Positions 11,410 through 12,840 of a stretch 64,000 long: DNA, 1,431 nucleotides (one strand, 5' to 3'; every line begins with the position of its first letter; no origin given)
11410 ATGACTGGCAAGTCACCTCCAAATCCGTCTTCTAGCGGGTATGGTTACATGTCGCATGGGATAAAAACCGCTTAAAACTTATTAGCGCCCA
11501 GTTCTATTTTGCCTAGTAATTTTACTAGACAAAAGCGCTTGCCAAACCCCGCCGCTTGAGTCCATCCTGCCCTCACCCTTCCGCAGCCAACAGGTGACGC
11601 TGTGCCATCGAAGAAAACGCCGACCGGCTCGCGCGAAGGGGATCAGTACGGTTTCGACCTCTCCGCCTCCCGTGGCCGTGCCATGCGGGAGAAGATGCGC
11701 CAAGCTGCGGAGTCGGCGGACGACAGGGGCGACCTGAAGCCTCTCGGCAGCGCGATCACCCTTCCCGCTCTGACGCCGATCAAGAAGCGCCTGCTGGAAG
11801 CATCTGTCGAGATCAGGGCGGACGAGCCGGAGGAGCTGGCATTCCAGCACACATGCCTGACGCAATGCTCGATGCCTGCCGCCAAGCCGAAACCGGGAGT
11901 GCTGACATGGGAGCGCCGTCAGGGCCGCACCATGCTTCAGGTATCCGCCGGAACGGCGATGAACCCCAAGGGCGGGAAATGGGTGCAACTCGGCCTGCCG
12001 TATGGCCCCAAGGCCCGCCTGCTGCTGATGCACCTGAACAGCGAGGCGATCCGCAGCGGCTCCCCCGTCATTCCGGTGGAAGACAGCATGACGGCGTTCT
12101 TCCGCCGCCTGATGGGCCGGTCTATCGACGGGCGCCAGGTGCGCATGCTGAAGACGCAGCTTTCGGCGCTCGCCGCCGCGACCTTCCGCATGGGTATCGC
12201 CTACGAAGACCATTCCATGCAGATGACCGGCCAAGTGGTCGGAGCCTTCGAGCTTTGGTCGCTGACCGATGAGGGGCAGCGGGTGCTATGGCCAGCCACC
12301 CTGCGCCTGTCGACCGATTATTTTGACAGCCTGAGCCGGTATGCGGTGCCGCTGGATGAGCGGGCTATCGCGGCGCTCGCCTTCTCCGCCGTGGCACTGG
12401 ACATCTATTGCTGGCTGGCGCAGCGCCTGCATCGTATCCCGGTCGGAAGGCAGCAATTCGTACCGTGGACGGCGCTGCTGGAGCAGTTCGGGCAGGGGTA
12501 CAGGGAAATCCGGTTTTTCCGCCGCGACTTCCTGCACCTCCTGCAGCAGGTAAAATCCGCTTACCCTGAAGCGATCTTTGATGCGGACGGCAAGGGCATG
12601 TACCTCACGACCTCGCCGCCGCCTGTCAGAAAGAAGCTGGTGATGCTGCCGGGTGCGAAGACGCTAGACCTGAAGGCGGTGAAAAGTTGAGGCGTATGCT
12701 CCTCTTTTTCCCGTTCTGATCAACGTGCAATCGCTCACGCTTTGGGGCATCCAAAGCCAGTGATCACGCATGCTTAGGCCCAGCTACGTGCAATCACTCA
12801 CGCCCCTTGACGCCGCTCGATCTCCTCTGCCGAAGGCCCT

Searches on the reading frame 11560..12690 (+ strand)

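Call 59: search_protein_families(library=pfam, proteins=[window:11560-12690:+], max_evalue=0.001)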
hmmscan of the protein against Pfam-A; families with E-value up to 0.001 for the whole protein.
window:11560-12690:+ (376 aa): 1 family
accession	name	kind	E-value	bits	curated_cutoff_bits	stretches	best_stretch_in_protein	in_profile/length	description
PF04796.18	RepA_C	-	5.7e-11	43.4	26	1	147-298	2-170/181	Plasmid encoded RepA protein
